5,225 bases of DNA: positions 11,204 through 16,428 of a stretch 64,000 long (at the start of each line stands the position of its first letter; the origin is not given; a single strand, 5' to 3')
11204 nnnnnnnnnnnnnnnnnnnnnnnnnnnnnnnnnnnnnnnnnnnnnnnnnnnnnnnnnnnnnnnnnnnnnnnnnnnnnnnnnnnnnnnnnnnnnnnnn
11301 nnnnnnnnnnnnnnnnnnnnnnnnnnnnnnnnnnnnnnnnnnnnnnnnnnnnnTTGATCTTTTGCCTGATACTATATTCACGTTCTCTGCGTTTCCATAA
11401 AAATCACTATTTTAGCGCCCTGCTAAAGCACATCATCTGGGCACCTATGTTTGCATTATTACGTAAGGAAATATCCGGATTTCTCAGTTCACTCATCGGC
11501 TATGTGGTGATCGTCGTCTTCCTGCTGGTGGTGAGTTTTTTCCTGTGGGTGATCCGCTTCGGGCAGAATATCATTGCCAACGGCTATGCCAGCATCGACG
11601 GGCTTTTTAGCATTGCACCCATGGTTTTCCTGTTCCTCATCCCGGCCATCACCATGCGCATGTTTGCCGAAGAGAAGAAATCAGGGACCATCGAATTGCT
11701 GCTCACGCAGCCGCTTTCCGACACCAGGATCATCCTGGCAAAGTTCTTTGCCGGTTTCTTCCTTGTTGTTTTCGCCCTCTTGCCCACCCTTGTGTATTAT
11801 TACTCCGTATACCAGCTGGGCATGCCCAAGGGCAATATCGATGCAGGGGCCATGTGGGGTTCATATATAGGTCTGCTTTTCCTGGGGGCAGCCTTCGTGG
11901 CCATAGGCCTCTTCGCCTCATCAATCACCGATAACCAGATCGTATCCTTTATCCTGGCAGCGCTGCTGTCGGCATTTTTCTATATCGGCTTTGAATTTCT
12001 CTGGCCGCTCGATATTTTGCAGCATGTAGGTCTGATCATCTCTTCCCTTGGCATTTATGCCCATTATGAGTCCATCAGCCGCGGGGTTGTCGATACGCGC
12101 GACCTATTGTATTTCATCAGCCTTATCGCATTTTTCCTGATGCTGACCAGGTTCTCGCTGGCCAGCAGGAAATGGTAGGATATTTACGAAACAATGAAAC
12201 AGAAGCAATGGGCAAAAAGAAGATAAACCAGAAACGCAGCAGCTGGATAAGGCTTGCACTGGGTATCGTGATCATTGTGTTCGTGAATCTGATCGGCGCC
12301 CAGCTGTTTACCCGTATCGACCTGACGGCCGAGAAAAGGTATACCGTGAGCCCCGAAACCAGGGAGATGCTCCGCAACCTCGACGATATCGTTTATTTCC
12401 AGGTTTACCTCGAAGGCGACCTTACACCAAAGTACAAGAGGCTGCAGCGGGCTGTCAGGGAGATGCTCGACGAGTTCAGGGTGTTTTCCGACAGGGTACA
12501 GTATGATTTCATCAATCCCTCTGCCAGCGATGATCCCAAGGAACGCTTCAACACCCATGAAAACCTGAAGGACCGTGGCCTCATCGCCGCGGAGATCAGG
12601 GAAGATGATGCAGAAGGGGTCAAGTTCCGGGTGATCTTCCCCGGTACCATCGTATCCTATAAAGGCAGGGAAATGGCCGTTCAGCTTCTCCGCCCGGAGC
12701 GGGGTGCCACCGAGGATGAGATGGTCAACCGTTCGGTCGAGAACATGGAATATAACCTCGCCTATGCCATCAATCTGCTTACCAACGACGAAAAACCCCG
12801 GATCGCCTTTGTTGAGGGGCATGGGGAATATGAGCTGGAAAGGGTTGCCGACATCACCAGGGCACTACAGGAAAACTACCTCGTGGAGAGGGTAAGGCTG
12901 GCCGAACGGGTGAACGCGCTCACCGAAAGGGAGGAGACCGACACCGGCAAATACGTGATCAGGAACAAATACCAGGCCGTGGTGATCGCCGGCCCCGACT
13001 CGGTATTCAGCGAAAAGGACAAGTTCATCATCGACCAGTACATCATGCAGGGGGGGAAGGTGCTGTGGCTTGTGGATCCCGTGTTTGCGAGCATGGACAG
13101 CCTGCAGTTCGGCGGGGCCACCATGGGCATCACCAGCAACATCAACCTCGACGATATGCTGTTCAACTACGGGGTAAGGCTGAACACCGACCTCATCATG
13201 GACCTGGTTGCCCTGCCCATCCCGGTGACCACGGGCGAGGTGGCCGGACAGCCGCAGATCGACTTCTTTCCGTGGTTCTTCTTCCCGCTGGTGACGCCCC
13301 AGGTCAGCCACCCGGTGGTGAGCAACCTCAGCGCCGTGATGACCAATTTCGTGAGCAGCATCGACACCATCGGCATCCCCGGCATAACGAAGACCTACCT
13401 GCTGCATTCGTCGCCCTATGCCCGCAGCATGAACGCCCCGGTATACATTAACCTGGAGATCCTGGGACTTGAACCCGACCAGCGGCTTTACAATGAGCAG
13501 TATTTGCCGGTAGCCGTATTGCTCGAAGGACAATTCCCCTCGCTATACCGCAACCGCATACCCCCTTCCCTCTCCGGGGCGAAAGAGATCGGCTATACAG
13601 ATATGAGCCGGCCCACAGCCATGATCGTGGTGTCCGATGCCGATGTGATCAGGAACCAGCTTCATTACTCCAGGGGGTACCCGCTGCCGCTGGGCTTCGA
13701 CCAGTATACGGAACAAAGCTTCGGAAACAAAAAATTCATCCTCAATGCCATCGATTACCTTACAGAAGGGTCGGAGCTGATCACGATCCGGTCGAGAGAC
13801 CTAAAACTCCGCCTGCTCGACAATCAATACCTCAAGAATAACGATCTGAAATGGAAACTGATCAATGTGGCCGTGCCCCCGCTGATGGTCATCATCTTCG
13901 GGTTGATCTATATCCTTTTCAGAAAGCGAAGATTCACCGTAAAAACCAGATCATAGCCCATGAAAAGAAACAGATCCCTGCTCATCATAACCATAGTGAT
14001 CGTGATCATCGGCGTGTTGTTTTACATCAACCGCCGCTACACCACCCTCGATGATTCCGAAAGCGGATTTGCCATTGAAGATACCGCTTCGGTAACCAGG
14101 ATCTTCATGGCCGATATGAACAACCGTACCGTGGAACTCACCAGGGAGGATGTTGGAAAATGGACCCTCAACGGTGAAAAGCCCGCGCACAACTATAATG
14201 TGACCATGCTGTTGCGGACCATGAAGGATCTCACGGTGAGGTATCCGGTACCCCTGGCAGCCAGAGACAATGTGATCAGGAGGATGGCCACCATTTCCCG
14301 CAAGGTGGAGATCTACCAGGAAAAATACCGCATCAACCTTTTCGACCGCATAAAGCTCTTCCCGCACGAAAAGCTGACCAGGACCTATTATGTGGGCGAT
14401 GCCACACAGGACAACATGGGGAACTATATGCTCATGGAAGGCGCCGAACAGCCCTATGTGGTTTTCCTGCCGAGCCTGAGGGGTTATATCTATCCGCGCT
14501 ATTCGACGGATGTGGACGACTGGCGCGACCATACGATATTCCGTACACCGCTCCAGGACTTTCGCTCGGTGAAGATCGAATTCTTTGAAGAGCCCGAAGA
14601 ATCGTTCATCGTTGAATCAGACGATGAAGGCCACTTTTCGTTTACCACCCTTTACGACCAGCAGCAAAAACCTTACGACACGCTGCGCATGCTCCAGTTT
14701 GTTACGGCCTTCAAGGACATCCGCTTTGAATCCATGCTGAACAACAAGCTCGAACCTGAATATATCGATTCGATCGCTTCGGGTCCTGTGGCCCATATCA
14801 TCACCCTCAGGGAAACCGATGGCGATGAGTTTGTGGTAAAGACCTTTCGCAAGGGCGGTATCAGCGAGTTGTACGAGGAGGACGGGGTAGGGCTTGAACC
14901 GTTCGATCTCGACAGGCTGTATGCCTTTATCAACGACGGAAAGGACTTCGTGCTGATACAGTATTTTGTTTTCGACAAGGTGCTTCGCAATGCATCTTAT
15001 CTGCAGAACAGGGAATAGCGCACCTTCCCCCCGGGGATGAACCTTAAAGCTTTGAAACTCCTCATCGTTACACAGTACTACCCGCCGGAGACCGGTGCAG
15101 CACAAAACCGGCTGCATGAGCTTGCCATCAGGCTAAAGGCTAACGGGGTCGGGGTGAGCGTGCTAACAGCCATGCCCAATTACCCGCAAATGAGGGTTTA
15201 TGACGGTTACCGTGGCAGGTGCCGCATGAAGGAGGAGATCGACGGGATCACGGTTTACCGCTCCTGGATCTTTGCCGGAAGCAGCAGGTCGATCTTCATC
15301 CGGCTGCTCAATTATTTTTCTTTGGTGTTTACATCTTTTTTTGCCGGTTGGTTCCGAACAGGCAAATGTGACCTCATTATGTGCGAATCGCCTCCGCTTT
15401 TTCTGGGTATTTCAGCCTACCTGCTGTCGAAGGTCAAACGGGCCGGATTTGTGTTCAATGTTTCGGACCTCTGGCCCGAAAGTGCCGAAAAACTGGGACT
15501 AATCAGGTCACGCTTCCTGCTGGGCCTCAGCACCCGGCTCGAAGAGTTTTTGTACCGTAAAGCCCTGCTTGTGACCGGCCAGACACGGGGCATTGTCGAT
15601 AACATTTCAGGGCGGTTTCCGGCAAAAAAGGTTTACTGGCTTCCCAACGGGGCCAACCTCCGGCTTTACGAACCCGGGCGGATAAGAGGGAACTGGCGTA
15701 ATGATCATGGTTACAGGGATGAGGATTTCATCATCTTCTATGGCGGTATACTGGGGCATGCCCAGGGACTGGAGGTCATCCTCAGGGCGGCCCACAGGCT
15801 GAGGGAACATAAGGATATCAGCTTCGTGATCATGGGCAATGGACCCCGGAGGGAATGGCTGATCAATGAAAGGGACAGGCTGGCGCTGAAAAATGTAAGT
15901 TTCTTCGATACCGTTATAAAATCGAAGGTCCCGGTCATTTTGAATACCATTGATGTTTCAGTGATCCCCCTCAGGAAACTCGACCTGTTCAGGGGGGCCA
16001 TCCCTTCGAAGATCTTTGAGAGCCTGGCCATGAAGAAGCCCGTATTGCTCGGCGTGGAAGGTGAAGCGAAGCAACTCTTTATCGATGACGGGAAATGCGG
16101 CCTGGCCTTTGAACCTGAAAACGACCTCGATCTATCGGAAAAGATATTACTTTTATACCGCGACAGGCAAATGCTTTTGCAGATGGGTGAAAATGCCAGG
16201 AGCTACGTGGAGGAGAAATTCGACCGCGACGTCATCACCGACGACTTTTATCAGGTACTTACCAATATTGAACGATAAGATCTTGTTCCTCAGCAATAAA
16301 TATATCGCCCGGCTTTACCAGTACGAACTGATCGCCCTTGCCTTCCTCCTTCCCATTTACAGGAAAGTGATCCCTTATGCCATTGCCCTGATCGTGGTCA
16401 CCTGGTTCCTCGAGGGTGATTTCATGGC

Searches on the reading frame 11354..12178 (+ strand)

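Call 55: search_protein_families(library=pfam, proteins=[window:11354-12178:+], max_evalue=0.000001)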
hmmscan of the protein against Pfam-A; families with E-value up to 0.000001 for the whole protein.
window:11354-12178:+ (274 aa): 3 families
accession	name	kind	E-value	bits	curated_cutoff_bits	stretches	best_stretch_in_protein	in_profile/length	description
PF12698.13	ABC2_membrane_3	-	1.5e-12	47.7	31.6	1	77-264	159-341/347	ABC-2 family transporter protein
PF12679.13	ABC2_membrane_2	-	6.7e-10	39.1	27.2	1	71-216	37-202/283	ABC-2 family transporter protein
PF12730.13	ABC2_membrane_4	-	1.7e-08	35.1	27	1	52-205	16-175/179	ABC-2 family transporter protein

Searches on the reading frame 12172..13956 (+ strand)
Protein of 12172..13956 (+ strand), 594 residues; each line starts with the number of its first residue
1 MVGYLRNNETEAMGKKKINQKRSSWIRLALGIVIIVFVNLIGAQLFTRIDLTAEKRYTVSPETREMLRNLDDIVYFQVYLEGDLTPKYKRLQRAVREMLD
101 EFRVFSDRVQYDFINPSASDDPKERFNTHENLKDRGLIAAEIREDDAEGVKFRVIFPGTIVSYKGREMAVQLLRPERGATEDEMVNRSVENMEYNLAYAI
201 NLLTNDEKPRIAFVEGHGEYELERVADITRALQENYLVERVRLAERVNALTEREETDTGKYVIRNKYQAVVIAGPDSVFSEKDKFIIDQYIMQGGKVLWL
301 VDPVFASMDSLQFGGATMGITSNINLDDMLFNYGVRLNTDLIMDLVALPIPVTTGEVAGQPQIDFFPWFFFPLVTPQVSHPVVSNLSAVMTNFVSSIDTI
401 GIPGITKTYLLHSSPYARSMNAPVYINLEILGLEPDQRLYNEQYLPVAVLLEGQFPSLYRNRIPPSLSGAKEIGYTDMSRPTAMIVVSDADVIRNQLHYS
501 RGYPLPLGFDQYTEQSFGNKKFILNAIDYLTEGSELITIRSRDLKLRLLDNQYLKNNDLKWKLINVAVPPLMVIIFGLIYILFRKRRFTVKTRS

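Call 55: search_protein_families(library=pfam, proteins=[window:12172-13956:+], max_evalue=0.000001)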
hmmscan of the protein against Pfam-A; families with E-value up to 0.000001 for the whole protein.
window:12172-13956:+ (594 aa): 2 families
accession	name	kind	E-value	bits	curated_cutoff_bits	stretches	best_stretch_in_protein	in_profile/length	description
PF09822.16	ABC_transp_aux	-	3.1e-86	289.6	34.7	1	208-526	1-288/288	ABC-type uncharacterized transport system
PF23357.1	DUF7088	-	3.1e-24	85.6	27.8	1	54-162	2-105/105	Domain of unknown function (DUF7088)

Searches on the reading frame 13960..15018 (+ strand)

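Call 55: search_protein_families(library=pfam, proteins=[window:13960-15018:+], max_evalue=0.000001)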
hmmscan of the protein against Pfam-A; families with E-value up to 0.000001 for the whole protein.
window:13960-15018:+ (352 aa): 1 family
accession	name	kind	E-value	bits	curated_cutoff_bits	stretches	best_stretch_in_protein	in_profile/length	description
PF14238.11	DUF4340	-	1.5e-09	38.7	25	1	74-262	9-172/183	Domain of unknown function (DUF4340)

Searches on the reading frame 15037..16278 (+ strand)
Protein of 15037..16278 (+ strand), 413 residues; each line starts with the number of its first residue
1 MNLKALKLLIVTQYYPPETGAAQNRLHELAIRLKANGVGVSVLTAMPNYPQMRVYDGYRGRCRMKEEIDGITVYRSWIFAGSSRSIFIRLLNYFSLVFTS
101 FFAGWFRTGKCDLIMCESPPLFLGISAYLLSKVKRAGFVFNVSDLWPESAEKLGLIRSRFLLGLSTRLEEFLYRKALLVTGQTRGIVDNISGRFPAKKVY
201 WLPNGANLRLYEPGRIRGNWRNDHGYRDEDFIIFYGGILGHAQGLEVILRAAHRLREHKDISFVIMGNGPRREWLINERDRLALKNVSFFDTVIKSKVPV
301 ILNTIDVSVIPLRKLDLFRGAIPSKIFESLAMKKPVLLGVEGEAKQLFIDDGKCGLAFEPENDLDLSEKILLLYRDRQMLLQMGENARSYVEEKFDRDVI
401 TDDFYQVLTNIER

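Call 55: search_protein_families(library=pfam, proteins=[window:15037-16278:+], max_evalue=0.000001)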
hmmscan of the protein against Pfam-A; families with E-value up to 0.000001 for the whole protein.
window:15037-16278:+ (413 aa): 4 families
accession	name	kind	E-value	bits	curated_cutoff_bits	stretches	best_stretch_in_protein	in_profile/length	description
PF00534.26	Glycos_transf_1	-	2.2e-22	79.8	26.4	1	219-389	4-171/172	Glycosyl transferases group 1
PF13692.12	Glyco_trans_1_4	-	3.2e-17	63.5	27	1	232-376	4-142/142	Glycosyl transferases group 1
PF13579.12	Glyco_trans_4_4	-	8.3e-13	49.4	29.7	1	20-205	1-158/158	Glycosyl transferase 4-like domain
PF13439.12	Glyco_transf_4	-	2.8e-08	34.4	28.5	1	22-208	4-168/170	Glycosyltransferase Family 4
